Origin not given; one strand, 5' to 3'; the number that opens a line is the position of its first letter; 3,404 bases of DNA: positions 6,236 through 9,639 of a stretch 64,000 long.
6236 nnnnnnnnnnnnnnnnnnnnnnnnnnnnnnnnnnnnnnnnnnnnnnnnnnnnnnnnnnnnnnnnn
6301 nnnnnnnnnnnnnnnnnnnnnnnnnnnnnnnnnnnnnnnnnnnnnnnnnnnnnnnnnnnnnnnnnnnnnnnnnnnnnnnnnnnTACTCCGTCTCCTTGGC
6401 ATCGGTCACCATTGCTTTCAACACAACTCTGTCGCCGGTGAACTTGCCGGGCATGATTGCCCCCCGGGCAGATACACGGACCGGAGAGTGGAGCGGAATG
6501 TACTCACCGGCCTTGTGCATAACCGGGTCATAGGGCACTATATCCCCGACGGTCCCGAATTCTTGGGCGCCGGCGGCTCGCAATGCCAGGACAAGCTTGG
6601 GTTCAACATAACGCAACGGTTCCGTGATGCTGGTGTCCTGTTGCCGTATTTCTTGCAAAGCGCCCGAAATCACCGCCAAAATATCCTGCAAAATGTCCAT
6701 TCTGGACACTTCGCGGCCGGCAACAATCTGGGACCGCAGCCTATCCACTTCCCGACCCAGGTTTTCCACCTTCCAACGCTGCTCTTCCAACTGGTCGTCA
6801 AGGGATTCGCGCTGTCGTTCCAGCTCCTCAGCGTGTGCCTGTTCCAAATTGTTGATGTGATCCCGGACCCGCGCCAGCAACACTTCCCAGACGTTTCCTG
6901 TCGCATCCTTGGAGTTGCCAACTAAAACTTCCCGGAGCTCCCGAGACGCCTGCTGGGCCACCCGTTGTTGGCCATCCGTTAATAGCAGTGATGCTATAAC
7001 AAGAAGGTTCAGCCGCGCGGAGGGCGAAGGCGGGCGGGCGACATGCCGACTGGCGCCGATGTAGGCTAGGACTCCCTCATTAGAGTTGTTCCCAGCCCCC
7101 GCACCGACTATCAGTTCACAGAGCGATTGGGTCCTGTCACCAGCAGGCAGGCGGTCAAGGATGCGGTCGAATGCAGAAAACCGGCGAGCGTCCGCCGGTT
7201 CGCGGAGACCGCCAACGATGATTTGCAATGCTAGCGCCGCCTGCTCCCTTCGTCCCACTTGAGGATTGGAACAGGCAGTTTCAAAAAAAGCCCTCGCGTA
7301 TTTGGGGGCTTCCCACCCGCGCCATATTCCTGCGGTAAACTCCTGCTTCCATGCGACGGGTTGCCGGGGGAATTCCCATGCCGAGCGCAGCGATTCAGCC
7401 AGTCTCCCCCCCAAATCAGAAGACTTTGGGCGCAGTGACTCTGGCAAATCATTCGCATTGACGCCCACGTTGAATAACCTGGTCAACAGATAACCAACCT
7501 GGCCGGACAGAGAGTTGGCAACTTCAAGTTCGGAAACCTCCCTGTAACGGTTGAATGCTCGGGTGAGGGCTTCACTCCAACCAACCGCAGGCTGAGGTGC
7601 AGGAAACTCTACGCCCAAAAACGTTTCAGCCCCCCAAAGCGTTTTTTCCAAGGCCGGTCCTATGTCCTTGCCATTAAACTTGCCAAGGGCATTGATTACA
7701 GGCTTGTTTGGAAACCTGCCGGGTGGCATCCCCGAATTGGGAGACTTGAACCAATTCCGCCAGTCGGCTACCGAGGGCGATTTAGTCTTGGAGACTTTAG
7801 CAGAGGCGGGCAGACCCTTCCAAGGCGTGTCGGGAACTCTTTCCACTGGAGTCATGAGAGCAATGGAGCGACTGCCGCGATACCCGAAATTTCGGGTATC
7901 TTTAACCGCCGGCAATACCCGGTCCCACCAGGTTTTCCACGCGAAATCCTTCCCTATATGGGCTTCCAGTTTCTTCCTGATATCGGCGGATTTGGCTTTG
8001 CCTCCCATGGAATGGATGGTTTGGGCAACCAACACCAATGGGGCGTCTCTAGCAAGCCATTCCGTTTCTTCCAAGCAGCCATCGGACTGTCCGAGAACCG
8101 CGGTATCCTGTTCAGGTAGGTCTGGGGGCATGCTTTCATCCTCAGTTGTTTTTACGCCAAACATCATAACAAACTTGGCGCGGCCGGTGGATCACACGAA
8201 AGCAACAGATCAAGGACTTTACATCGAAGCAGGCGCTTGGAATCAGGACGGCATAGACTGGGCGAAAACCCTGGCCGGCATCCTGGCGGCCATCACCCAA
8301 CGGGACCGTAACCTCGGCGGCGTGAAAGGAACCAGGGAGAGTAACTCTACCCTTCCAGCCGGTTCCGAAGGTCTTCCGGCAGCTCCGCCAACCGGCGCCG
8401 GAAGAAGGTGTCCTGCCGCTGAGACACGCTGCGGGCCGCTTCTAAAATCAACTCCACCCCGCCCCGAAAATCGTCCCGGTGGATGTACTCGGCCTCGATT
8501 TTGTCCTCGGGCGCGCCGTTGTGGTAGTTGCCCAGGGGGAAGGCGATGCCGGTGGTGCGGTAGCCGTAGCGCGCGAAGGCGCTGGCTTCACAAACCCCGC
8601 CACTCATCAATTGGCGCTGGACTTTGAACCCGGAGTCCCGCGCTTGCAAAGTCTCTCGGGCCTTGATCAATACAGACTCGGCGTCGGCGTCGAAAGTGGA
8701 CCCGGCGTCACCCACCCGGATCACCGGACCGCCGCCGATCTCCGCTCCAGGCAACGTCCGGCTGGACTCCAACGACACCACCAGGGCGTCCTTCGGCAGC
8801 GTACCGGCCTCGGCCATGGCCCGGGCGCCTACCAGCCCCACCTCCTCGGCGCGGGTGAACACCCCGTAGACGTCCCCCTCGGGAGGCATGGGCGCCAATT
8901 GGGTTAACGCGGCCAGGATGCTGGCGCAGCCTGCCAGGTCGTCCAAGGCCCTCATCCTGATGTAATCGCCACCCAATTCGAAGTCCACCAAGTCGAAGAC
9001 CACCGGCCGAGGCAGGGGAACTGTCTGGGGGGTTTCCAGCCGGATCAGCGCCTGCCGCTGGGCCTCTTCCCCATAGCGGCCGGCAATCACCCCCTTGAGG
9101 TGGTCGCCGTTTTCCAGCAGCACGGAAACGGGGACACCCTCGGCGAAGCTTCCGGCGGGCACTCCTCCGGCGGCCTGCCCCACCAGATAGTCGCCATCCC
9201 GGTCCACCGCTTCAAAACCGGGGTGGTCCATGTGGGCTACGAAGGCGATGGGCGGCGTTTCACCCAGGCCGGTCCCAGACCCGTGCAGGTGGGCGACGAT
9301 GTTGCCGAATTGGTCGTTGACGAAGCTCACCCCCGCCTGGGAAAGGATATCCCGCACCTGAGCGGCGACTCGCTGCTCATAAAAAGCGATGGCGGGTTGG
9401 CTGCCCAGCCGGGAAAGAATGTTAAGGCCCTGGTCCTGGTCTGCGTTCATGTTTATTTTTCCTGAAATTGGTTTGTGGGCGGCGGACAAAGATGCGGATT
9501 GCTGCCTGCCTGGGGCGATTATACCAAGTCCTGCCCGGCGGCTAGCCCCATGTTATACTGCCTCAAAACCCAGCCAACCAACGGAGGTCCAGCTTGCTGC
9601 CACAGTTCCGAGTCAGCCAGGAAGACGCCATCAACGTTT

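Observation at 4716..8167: Dedicated non-canonical Hsp70 module: actin-fold ATPase translationally coupled to a 594-aa protein ending in a GrpE-like exchange-factor domain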

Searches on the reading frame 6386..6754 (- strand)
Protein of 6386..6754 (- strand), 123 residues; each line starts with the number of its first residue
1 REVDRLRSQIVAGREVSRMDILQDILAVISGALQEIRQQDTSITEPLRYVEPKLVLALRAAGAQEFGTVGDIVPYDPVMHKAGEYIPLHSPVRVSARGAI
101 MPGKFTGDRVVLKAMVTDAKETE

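Call 30: search_solved_structures(query=A3, max_evalue=10, show_alignments=3)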
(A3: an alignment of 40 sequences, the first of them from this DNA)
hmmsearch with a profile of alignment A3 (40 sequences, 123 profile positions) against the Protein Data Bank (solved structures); distinct sequences matched with E-value up to 10: 9.
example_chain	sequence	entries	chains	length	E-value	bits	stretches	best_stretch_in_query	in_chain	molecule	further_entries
8gb3_E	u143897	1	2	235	0.00076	22.3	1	16-115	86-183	Protein GrpE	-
5cwb_A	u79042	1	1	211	0.013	18.3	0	23-68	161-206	Designed helical repeat protein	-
3a6m_A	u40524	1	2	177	0.03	17.2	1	5-101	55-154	Protein grpE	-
4ani_A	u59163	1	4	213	0.1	15.5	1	38-88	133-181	PROTEIN GRPE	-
6vfi_A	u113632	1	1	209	0.37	13.6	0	28-61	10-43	O43_dn18A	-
1p68_A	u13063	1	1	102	0.57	13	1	23-60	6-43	De novo designed protein S-824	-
9biz_A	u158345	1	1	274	1.3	11.9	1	23-74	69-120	Intracellular growth attenuator protein igaA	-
3g6b_A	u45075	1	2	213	7.5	9.4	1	11-55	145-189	Methyl-accepting chemotaxis protein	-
3g67_A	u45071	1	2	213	8.2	9.3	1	11-55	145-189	Methyl-accepting chemotaxis protein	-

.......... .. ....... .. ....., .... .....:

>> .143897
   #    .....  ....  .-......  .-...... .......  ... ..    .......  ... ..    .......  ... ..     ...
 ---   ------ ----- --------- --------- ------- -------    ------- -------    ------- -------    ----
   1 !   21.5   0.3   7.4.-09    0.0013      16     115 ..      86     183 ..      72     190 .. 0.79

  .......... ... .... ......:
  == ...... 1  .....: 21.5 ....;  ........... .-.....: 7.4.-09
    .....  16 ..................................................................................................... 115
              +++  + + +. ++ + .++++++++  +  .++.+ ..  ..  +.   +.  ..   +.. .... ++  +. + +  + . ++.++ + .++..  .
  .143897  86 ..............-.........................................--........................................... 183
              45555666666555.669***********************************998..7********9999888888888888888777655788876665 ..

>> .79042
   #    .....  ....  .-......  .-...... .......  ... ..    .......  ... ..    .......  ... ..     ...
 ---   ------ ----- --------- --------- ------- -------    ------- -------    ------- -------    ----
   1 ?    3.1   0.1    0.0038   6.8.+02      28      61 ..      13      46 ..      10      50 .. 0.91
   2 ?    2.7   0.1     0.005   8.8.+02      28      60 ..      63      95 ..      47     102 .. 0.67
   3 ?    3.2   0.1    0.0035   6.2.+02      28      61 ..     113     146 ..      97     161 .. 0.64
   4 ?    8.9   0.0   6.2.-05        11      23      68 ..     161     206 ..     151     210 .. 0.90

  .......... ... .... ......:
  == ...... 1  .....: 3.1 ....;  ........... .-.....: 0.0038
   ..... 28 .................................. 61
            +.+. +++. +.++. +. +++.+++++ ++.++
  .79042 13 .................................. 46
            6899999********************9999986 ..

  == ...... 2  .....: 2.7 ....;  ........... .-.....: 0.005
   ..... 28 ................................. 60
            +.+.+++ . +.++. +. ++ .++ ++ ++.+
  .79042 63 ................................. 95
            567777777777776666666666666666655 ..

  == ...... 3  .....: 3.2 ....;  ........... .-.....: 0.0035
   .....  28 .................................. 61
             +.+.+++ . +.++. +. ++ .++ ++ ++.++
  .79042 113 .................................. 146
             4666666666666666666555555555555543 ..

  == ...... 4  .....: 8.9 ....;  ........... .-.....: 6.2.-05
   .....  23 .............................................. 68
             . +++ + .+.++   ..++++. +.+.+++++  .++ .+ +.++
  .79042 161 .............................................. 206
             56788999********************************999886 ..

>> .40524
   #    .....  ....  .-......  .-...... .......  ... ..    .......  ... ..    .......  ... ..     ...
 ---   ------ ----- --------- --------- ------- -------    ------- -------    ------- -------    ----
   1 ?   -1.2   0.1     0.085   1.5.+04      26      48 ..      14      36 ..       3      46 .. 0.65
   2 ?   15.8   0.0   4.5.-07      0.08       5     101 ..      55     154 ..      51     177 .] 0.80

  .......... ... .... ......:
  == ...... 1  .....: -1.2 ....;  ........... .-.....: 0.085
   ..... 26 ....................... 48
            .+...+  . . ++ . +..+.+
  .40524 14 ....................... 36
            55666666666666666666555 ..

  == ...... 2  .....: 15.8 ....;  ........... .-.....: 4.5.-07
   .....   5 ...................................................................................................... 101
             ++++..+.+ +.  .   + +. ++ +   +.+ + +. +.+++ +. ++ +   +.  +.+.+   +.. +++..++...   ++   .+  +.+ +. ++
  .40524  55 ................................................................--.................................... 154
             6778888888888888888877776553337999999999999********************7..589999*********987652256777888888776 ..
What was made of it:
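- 6401..6616 (-): GrpE-like globular C-terminal domain (residues 506-577): second bundle helix plus beta-domain. The top PDB hit of the family profile is M. tuberculosis GrpE 8gb3_E at E 7.6e-4 (call 30).
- On GrpE (PF01025): The top PDB hit is GrpE 8gb3_E (call 30).
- With a profile of 40 partner C-termini, three GrpE proteins are among the top four PDB hits out of 177,635 sequences: 8gb3_E at E 7.6e-4, 3a6m at 0.03 and 4ani at 0.1 (call 30). Three independent GrpE structures are among the top four PDB hits (call 30).
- Tried and rejected: The search had to be repeated with the C-terminal 123 residues (call 30).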

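Call 31: search_protein_families(library=pfam, alignment_id=A3, max_evalue=1)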
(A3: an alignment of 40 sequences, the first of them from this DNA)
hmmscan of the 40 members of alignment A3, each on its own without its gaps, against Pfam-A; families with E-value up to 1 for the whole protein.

A. member 1, seq(123 aa): 0 families

B. families by the number of members that match (of 40 scanned): 10 families
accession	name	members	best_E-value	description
PF01025.24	GrpE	4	0.026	GrpE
PF12074.14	Gcn1_N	3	0.018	Generalcontrol nonderepressible 1 (Gcn1) N-terminal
PF10814.13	CwsA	1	0.0059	Cell wall synthesis protein CwsA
PF21263.2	Acyl-CoA-dh_C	1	0.021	Acyl-CoA dehydrogenase, C-terminal domain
PF13672.11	PP2C_2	1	0.043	Protein phosphatase 2C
PF18853.6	LPD37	1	0.088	Large polyvalent protein associated domain 37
PF18757.6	Nmad5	1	0.1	Nucleotide modification associated domain 5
PF05382.19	Amidase_5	1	0.12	Bacteriophage peptidoglycan hydrolase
PF24654.2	CEP76_N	1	0.12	CEP76 N-terminal domain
PF13907.11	CHD1-like_C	1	0.19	Chromodomain-helicase-DNA-binding protein 1-like, C-terminal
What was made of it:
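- On GrpE (PF01025): Four of 40 members hit Pfam GrpE at E <= 1 (call 31).
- It is found in only 4 of 40 members scanned singly (call 31).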

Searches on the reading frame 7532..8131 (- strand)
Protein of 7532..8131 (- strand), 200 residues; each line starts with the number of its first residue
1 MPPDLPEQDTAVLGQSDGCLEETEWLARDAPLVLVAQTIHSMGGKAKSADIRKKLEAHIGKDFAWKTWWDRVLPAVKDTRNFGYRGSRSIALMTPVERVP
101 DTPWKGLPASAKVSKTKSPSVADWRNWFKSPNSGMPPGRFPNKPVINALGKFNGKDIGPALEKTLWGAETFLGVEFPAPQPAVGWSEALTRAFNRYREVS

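Call 82: search_protein_families(library=ncbifam, alignment_id=A9, max_evalue=0.01)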
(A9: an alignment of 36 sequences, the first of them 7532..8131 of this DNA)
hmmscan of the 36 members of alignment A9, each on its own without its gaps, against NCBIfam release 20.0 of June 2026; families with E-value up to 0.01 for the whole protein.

A. member 1, window:7532-8131:- (200 aa): 0 families

B. families by the number of members that match (of 36 scanned): 3 families
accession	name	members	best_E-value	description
NF004969.0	PRK06330.1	11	8.3e-10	transcript cleavage factor/unknown domain fusion protein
NF011309.0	PRK14720.1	9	1e-14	transcription elongation factor GreA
TIGR01075.1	uvrD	1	0.0035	DNA helicase II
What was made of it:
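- These and UvrD are the only families hit (call 82).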

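Call 89: search_solved_structures(query=A9, max_evalue=10, show_alignments=0)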
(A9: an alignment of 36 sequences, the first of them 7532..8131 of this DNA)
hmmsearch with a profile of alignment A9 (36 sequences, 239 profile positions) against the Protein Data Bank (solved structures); distinct sequences matched with E-value up to 10: 7.
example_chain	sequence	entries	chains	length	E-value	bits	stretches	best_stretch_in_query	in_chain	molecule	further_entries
1pdk_B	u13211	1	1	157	0.85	12.3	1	184-219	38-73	PROTEIN (PROTEIN PAPK)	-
7lhg_K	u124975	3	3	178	1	12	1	184-219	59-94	Fimbrial adapter PapK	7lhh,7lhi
3pmk_A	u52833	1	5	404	1.6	11.4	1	163-207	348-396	Nucleocapsid protein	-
3hhz_K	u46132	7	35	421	1.7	11.3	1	163-207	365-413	Nucleoprotein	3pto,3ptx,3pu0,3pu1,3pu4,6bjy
2gic_A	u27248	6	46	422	1.7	11.3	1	163-207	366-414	Nucleocapsid protein | NUCLEOPROTEIN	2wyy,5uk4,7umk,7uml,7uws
2qvj_A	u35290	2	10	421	1.7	11.3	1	163-207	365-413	Nucleocapsid protein | Nucleoprotein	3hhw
5ukb_D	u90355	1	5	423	1.7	11.3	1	163-207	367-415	Nucleocapsid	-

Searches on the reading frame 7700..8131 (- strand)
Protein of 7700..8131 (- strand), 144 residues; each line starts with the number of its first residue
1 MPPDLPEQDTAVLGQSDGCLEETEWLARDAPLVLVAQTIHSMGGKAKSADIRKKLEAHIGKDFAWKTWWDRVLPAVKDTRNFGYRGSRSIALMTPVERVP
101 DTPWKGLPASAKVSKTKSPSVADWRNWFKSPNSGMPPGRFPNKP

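Call 78: search_protein_families(library=ncbifam, proteins=[window:7700-8131:-], max_evalue=1)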
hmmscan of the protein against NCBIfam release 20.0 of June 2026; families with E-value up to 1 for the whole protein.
window:7700-8131:- (144 aa): 1 family
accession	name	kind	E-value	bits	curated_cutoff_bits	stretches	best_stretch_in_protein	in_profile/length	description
NF011309.0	PRK14720.1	equivalog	0.15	10.1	714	1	25-86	374-434/906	transcription elongation factor GreA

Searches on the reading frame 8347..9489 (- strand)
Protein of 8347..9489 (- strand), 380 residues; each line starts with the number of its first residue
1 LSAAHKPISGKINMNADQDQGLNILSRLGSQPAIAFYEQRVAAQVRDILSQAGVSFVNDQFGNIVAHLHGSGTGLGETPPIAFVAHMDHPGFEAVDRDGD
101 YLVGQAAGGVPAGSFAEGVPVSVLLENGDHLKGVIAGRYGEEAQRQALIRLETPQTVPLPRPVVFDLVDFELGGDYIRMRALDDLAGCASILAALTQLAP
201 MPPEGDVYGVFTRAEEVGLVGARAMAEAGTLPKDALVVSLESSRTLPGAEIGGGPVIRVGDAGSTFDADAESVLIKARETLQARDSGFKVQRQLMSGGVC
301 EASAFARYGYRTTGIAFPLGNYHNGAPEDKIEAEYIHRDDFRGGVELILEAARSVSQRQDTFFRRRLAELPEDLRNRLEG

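Call 52: search_protein_families(library=pfam, proteins=[window:8347-9489:-], max_evalue=0.1)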
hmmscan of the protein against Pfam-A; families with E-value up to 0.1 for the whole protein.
window:8347-9489:- (380 aa): 3 families
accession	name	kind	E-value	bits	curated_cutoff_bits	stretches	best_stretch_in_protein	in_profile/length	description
PF05343.19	Peptidase_M42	-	1.4e-20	74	23.2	1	62-324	1-276/292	M42 glutamyl aminopeptidase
PF04389.22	Peptidase_M28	-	3.3e-09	37.2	21.3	1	181-332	30-175/193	Peptidase family M28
PF01546.33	Peptidase_M20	-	3.8e-08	33.9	24.6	1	179-352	28-204/206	Peptidase family M20/M25/M40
